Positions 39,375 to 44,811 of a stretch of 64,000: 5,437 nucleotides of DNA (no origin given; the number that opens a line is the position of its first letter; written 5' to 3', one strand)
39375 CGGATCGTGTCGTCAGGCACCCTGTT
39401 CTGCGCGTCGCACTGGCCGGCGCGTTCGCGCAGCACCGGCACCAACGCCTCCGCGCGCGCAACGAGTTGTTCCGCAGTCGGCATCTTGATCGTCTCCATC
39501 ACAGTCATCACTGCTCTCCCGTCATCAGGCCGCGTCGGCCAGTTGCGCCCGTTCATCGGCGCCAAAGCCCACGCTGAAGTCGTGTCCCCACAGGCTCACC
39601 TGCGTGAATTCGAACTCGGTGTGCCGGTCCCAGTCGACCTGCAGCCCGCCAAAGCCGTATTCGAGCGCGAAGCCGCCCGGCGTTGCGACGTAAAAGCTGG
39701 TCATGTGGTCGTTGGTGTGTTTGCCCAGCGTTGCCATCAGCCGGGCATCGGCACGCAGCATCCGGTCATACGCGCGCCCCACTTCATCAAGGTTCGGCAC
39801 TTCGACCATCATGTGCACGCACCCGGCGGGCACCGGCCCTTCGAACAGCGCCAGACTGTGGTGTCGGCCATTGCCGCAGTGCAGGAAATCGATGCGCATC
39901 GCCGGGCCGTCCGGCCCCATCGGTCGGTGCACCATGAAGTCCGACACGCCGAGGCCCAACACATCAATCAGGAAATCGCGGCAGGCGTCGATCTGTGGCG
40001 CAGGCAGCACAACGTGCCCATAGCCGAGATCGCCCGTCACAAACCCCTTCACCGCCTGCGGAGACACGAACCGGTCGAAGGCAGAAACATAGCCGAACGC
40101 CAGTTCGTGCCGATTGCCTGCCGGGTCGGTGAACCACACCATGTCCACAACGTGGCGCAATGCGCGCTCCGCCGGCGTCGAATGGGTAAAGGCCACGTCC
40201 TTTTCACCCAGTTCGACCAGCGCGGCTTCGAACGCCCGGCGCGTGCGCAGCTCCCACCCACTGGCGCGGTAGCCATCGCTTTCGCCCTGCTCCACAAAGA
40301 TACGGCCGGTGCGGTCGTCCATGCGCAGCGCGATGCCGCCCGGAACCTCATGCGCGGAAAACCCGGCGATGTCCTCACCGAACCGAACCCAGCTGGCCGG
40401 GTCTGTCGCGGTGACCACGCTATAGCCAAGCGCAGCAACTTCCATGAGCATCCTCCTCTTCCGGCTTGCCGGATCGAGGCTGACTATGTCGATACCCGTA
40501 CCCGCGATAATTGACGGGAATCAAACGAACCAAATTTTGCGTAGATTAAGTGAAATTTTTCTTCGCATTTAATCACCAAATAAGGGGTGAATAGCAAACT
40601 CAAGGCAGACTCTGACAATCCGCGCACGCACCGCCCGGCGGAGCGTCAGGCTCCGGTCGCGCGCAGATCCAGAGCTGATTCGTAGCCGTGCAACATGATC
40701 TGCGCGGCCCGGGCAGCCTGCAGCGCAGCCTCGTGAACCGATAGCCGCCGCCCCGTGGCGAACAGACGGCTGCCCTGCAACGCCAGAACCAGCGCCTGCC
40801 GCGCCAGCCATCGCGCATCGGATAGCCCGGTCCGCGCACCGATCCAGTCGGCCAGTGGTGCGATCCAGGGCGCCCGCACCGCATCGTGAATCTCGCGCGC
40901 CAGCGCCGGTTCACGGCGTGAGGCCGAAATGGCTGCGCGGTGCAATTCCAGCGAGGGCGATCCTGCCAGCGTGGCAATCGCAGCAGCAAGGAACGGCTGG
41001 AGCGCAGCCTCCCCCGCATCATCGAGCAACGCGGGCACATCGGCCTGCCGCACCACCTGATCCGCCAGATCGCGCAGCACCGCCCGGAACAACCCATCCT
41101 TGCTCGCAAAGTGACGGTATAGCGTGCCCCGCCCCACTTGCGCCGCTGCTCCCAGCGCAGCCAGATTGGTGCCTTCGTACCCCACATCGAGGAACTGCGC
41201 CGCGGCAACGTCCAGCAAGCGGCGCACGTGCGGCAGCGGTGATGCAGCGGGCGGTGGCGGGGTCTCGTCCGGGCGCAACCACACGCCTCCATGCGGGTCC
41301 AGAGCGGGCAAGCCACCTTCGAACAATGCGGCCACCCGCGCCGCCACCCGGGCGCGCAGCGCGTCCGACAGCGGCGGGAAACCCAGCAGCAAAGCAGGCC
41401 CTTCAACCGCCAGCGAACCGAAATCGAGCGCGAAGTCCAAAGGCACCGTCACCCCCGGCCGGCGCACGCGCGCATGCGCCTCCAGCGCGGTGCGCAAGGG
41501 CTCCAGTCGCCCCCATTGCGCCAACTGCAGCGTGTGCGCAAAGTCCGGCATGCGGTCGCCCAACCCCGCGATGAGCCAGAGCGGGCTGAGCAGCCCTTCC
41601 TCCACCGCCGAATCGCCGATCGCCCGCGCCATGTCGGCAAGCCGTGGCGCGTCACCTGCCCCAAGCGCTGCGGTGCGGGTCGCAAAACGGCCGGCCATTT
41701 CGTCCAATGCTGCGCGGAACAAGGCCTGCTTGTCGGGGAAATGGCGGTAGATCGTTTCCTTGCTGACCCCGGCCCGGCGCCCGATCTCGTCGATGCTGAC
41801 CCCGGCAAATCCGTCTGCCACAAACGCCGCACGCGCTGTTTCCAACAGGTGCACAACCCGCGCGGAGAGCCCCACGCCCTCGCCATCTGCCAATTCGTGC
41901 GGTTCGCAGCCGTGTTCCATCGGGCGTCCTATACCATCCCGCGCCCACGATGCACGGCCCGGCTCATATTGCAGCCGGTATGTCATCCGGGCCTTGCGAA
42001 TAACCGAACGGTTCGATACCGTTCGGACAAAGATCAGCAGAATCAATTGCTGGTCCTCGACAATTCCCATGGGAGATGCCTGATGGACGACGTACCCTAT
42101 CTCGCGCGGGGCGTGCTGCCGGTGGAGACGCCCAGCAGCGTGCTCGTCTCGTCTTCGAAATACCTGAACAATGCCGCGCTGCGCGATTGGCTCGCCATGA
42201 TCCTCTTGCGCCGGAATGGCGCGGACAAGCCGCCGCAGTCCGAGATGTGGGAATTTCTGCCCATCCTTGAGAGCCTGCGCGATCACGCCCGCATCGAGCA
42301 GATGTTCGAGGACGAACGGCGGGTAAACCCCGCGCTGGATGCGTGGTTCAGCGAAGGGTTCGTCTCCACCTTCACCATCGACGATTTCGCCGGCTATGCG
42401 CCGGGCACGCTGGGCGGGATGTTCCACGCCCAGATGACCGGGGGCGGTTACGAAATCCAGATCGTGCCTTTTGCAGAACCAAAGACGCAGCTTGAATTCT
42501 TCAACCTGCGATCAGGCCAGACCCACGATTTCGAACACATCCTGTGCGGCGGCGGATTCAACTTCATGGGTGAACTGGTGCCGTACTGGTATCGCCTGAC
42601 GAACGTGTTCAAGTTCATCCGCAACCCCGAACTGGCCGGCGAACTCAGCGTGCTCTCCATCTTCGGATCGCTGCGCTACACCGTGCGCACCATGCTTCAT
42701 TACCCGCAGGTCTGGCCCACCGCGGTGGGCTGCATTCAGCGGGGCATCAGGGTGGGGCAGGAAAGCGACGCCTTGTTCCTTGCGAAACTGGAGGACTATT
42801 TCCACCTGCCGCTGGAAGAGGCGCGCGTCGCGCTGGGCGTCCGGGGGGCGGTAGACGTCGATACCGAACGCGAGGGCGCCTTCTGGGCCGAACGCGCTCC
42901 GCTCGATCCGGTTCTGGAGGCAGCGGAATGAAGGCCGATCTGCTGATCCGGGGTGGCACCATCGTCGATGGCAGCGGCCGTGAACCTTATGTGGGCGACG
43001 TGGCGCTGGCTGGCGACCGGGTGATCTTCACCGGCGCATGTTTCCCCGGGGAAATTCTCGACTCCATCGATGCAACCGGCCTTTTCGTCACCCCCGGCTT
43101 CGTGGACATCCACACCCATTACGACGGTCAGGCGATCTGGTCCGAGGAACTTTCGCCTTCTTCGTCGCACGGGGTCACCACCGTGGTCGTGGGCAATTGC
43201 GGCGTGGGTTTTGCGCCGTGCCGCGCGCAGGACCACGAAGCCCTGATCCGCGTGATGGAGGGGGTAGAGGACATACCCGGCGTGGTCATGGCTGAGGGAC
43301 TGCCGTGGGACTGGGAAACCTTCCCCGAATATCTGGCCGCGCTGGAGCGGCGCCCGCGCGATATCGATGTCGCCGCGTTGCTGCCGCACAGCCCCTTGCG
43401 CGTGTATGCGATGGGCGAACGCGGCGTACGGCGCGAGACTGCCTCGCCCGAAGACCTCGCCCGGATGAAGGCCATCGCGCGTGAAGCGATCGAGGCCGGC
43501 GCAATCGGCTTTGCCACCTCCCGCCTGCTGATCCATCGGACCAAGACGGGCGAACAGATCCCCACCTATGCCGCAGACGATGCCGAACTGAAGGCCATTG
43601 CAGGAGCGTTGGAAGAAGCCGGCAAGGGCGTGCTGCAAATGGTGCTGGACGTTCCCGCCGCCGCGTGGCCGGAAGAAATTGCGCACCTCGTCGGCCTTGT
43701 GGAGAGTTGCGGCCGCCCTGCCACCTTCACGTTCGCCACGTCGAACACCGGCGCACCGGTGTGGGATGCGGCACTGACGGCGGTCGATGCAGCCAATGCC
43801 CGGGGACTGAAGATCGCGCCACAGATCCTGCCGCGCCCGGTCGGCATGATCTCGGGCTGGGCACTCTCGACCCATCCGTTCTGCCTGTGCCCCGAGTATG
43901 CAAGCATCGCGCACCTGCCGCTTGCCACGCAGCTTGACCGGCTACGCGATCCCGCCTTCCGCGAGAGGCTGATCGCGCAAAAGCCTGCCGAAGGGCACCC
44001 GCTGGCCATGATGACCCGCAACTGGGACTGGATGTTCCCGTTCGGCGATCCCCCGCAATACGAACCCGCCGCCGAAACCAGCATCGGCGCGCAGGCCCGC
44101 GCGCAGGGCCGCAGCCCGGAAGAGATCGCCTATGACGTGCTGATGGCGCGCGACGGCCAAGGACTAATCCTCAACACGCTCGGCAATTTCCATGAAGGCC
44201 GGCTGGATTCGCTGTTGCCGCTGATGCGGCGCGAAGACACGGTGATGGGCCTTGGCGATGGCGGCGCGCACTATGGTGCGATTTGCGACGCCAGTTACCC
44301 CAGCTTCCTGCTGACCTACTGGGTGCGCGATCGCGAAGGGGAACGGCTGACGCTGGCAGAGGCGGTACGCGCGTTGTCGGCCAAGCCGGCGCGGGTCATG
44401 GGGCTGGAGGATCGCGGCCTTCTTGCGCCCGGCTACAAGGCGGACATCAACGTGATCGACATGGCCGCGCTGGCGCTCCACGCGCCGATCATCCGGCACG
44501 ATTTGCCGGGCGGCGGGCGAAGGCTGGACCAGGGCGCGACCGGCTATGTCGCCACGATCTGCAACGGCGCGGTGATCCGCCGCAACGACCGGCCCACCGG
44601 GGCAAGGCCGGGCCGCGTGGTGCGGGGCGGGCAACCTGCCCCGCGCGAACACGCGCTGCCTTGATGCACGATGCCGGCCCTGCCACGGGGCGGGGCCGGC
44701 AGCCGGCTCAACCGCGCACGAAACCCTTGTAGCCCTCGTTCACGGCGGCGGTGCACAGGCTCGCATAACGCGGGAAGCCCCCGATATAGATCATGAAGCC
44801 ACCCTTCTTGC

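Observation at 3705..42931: Four Coq4-like metalloenzyme paralogs inside a steroid-catabolic cluster: candidate new catabolic enzyme subfamily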

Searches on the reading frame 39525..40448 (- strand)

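Call 62: search_protein_families(library=ncbifam, proteins=[window:39525-40448:-], max_evalue=0.00001)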
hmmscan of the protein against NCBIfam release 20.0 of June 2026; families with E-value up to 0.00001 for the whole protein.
window:39525-40448:- (307 aa): 3 families
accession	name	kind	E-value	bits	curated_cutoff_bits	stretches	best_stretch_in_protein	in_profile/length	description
TIGR03213.1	23dbph12diox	equivalog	5e-74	249.3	366.45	1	4-290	1-286/287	biphenyl-2,3-diol 1,2-dioxygenase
NF045631.1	exdiol_diox_HsaC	equivalog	3.5e-73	246.3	450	1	5-295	2-296/296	iron-dependent extradiol dioxygenase HsaC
TIGR03211.1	catechol_2_3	equivalog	7e-10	38.7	320.2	1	144-271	147-269/303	catechol 2,3-dioxygenase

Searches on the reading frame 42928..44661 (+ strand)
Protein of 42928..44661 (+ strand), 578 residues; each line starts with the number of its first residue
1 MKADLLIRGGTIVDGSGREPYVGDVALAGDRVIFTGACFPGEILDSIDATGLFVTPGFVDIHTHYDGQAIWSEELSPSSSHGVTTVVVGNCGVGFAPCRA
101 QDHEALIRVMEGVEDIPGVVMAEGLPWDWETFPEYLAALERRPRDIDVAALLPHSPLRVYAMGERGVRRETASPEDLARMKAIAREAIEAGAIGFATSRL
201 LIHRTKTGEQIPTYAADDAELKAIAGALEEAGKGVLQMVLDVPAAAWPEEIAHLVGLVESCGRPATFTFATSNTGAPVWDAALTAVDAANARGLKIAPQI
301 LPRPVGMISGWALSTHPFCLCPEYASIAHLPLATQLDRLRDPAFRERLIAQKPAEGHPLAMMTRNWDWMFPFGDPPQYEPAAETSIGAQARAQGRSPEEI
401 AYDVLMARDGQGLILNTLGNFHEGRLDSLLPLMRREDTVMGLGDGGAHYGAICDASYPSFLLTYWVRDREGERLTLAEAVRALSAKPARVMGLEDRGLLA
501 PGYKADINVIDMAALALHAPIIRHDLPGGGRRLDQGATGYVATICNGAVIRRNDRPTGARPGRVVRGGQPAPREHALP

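Call 60: search_solved_structures(query=window:42928-44661:+, max_evalue=0.00001)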
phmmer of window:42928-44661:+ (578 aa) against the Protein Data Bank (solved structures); distinct sequences matched with E-value up to 0.00001: 23.
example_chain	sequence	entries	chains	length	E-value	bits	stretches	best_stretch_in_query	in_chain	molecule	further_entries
1rjq_A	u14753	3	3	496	6.8e-32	113.8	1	4-199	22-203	D-aminoacylase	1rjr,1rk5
1rjp_A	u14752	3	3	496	7.9e-32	113.6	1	4-199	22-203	D-aminoacylase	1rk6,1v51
1m7j_A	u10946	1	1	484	8.1e-32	113.6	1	4-199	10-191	D-aminoacylase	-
1v4y_A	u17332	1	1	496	8.1e-32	113.6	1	4-199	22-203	D-aminoacylase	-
3gip_A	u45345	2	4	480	2.2e-27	98.9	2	2-199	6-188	N-acyl-D-glutamate deacylase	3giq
9g5m_A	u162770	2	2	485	1.9e-25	92.6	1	1-203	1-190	Amidohydrolase family protein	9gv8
9kb1_A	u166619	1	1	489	3.9e-22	81.6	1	4-199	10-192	PpOngB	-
9kb3_A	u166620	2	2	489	4.1e-22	81.5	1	4-199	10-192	Carbohydrate de-N-acetylated protein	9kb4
8je0_A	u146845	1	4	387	7.9e-08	34.4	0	1-99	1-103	Amidase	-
2qt3_A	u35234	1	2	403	9.4e-08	34.1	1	19-70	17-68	N-isopropylammelide isopropyl amidohydrolase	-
4cqc_A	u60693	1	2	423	1.1e-07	34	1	19-70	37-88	N-ISOPROPYLAMMELIDE ISOPROPYL AMIDOHYDROLASE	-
4cqb_A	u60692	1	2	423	1.1e-07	34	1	19-70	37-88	N-ISOPROPYLAMMELIDE ISOPROPYL AMIDOHYDROLASE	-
4cqd_A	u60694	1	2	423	1.1e-07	34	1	19-70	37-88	N-ISOPROPYLAMMELIDE ISOPROPYL AMIDOHYDROLASE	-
5akq_A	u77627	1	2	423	1.1e-07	34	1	19-70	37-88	N-ISOPROPYLAMMELIDE ISOPROPYL AMIDOHYDROLASE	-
4kqn_A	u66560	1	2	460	1.3e-07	33.7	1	7-66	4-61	D-hydantoinase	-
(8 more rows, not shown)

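Call 62: search_protein_families(library=ncbifam, proteins=[window:42928-44661:+], max_evalue=0.00001)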
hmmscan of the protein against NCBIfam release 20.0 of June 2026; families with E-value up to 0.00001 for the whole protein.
window:42928-44661:+ (578 aa): 36 families (the best 25 are shown)
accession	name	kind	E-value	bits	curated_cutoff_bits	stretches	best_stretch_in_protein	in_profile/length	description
NF006560.0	PRK09061.1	subfamily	1.2e-16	60.1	340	1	3-87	26-105/517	amidohydrolase family protein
NF006689.0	PRK09237.1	equivalog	1.2e-14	53.7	371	1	2-92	2-96/383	amidohydrolase/deacetylase family metallohydrolase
NF006559.0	PRK09060.1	equivalog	1.6e-14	53.1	482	2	471-514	341-384/444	dihydroorotase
NF009060.0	PRK12394.1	equivalog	1.2e-13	50.6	442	1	1-89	1-92/381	metallo-dependent hydrolase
TIGR02318.1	phosphono_phnM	equivalog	1.1e-11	44.3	390.55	1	456-514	302-360/376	phosphonate metabolism protein PhnM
NF011990.0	PRK15446.2-6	subfamily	1.4e-11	43.8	233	1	451-514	303-367/390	alpha-D-ribose 1-methylphosphonate 5-triphosphate diphosphatase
NF011987.0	PRK15446.2-3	subfamily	3.3e-11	42.6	253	1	454-515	308-368/395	alpha-D-ribose 1-methylphosphonate 5-triphosphate diphosphatase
NF004801.0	PRK06151.1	subfamily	9.3e-11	41.2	416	1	23-68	25-70/491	chlorohydrolase family protein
NF004839.0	PRK06189.1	equivalog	1.2e-10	40.7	631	0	2-67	2-65/451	allantoinase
NF009941.0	PRK13404.1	subfamily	1.9e-10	40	647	1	2-69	3-67/478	dihydropyrimidinase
NF005791.0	PRK07627.1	equivalog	2.6e-10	39.8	442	0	5-88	3-92/425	dihydroorotase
TIGR00857.1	pyrC_multi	subfamily_domain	5e-10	38.9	279.05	1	470-513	328-370/412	dihydroorotase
TIGR02033.1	D-hydantoinase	equivalog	9e-10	38.1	393.25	1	5-67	1-62/454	dihydropyrimidinase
NF011984.0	PRK15446.1-5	equivalog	1e-09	37.7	260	1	458-524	307-370/379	alpha-D-ribose 1-methylphosphonate 5-triphosphate diphosphatase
TIGR03178.1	allantoinase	equivalog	2.7e-09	36.4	357.85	0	470-565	343-439/441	allantoinase AllB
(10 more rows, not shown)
